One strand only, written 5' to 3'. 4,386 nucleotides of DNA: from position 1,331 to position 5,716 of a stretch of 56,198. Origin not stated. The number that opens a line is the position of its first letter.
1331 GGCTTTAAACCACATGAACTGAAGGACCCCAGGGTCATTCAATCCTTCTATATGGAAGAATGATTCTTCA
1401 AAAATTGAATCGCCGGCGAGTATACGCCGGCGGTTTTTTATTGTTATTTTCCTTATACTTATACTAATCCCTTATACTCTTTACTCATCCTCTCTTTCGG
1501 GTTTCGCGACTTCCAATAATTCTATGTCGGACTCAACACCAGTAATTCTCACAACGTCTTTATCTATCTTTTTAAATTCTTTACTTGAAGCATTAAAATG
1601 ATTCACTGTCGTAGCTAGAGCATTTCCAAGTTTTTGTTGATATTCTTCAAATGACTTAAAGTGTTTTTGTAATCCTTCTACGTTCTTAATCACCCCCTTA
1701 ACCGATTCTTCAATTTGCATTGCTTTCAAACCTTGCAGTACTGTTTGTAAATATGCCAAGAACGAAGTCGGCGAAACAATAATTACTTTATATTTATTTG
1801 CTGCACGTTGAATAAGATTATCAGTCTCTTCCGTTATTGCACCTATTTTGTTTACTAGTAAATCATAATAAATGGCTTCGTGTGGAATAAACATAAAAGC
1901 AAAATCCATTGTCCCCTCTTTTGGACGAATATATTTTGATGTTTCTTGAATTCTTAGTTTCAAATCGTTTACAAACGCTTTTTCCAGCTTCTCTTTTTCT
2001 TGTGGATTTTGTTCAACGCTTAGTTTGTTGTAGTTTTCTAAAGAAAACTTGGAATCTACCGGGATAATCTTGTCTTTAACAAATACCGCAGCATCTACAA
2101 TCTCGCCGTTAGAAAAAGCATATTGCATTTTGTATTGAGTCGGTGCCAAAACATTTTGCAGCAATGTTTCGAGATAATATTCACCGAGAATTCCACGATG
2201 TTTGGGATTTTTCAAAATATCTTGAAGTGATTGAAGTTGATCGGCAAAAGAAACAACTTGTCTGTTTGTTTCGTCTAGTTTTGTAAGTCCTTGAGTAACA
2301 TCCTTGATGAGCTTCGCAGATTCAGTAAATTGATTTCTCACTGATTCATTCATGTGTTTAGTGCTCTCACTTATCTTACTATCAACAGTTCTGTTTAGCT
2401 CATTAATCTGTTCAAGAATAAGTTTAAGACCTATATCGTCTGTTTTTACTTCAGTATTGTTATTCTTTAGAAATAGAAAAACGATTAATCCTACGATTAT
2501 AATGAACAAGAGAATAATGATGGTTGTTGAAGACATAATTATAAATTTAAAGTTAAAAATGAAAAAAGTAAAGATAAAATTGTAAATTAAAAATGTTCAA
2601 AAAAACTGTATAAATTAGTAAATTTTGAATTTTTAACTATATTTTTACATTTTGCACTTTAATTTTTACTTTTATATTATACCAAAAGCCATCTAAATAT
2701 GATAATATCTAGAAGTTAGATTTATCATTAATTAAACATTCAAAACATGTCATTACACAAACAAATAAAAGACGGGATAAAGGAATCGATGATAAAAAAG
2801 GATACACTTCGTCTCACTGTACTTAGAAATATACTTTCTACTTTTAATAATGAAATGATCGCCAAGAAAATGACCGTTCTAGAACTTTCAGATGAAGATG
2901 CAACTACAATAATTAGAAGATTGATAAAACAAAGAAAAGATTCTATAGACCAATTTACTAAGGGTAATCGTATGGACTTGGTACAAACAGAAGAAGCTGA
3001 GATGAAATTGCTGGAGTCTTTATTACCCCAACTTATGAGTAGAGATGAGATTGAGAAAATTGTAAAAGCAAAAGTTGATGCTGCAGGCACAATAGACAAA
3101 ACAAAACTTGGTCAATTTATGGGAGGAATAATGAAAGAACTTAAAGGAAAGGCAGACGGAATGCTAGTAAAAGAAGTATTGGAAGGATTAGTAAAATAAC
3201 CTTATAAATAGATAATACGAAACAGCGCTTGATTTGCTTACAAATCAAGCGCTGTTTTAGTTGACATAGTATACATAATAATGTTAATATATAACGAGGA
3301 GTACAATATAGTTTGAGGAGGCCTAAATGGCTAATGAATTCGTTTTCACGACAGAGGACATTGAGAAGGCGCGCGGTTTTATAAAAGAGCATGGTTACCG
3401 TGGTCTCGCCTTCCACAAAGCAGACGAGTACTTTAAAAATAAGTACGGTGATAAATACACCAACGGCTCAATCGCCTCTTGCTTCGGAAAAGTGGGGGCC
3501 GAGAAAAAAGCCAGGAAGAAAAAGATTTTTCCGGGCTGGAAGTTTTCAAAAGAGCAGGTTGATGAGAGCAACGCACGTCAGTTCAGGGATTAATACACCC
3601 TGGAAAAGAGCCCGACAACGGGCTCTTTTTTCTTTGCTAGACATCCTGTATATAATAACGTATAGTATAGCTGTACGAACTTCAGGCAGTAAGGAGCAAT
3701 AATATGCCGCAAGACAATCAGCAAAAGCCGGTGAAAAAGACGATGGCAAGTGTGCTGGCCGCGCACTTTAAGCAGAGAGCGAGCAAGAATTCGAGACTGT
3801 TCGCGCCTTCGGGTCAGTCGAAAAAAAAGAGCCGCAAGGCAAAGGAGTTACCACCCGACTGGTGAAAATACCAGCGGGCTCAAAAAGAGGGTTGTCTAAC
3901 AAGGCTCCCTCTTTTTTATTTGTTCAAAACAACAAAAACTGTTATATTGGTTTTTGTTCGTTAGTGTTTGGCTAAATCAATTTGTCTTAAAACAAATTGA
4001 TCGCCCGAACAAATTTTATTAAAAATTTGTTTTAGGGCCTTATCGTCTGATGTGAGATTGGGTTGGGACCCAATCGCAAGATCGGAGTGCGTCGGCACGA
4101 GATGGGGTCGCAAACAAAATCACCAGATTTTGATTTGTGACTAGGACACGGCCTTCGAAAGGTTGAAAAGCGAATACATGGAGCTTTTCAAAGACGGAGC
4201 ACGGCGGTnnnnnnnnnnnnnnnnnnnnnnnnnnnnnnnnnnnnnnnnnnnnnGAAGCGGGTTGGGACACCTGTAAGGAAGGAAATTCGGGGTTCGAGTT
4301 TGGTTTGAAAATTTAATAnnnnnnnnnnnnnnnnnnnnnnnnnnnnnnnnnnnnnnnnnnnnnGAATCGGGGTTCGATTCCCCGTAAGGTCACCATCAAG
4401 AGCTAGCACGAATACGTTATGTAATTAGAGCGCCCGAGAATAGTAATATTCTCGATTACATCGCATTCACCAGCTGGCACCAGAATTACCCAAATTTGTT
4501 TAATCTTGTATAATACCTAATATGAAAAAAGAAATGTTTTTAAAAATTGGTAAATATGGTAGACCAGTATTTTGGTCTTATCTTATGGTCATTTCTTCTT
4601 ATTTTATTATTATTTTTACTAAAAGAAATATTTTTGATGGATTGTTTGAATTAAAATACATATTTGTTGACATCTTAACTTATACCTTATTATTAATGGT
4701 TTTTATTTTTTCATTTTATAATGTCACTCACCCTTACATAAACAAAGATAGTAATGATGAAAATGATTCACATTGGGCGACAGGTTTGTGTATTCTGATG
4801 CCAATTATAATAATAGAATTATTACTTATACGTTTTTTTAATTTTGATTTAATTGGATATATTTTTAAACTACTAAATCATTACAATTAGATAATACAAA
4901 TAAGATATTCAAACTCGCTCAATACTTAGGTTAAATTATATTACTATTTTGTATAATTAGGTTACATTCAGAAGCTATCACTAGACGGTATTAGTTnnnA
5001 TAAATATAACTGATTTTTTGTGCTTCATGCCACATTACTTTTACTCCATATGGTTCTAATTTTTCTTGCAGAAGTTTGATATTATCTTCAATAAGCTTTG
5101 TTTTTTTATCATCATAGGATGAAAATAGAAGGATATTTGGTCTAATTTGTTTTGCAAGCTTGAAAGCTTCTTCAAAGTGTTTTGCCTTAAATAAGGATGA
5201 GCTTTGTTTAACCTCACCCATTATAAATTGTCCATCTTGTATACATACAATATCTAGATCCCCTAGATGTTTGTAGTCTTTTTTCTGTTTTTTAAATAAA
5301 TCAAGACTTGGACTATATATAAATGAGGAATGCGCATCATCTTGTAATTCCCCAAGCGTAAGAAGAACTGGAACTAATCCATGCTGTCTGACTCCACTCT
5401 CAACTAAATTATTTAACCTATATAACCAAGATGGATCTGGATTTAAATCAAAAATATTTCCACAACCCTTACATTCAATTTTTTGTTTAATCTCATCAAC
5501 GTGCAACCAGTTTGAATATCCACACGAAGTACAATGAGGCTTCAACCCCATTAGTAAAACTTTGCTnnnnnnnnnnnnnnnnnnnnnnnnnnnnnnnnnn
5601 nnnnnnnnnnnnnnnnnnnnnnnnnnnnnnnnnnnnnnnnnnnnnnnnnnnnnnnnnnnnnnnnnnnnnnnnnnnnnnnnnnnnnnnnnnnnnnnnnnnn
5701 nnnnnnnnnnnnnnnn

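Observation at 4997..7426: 809-aa orphan protein with Zn-ribbon plus PD-(D/E)xK tail at the head of the island: candidate novel nuclease or defence effector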

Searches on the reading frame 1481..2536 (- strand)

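Call 58: search_protein_families(library=pfam, proteins=[window:1481-2536:-], max_evalue=0.001)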
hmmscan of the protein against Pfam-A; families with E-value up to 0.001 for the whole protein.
window:1481-2536:- (351 aa): 1 family
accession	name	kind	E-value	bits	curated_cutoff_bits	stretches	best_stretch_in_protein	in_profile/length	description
PF02646.22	RmuC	-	1.8e-49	168.9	26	1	43-322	2-271/291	RmuC family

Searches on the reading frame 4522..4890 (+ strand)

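Call 4: search_protein_families(library=pfam, proteins=[window:4522-4890:+], max_evalue=1)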
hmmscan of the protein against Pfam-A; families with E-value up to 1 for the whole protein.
window:4522-4890:+ (122 aa): 1 family
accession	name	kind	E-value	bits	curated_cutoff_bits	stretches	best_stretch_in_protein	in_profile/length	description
PF05656.20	DUF805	-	0.042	14.8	25.7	1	10-103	6-95/111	Protein of unknown function (DUF805)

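Call 9: search_protein_families(library=phrogs, proteins=[window:4522-4890:+], max_evalue=1)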
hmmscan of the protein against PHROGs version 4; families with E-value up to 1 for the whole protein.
window:4522-4890:+ (122 aa): 0 families

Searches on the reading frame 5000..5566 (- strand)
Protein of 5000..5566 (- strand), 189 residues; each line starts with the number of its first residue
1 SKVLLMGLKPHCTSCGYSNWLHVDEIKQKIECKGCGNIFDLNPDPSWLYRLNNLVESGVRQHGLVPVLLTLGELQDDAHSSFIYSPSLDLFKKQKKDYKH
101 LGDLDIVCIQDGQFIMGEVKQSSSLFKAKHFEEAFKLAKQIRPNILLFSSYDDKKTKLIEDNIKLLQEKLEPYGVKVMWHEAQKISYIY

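Call 63: search_solved_structures(query=A4, max_evalue=10, show_alignments=3)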
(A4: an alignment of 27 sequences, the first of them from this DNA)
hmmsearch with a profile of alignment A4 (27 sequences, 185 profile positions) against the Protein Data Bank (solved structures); distinct sequences matched with E-value up to 10: 9.
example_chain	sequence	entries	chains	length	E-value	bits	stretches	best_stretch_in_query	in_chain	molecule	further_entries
6bq2_A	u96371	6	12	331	0.41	13.5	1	33-68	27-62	Thermospermine synthase ACAULIS protein | Thermospermine synthase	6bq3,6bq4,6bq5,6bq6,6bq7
1xmx_A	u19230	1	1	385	0.63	12.9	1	86-121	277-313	hypothetical protein VC1899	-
7nfx_x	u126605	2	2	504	1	12.2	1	123-175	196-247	Signal recognition particle 54 kDa protein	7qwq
2nbs_A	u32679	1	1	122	1.2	12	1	117-174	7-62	E_1r26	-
5yry_A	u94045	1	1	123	1.5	11.7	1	123-179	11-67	5'-adenylylsulfate reductase 1, chloroplastic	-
2kvf_A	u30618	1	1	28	1.5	11.7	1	30-51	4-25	Zinc finger and BTB domain-containing protein 32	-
5af6_F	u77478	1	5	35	5.3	9.9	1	6-37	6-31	TRABID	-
4s1z_F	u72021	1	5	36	5.4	9.8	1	6-37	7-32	Ubiquitin thioesterase ZRANB1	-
5obz_B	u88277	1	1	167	9.1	9.1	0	9-40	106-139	Putative transcription factor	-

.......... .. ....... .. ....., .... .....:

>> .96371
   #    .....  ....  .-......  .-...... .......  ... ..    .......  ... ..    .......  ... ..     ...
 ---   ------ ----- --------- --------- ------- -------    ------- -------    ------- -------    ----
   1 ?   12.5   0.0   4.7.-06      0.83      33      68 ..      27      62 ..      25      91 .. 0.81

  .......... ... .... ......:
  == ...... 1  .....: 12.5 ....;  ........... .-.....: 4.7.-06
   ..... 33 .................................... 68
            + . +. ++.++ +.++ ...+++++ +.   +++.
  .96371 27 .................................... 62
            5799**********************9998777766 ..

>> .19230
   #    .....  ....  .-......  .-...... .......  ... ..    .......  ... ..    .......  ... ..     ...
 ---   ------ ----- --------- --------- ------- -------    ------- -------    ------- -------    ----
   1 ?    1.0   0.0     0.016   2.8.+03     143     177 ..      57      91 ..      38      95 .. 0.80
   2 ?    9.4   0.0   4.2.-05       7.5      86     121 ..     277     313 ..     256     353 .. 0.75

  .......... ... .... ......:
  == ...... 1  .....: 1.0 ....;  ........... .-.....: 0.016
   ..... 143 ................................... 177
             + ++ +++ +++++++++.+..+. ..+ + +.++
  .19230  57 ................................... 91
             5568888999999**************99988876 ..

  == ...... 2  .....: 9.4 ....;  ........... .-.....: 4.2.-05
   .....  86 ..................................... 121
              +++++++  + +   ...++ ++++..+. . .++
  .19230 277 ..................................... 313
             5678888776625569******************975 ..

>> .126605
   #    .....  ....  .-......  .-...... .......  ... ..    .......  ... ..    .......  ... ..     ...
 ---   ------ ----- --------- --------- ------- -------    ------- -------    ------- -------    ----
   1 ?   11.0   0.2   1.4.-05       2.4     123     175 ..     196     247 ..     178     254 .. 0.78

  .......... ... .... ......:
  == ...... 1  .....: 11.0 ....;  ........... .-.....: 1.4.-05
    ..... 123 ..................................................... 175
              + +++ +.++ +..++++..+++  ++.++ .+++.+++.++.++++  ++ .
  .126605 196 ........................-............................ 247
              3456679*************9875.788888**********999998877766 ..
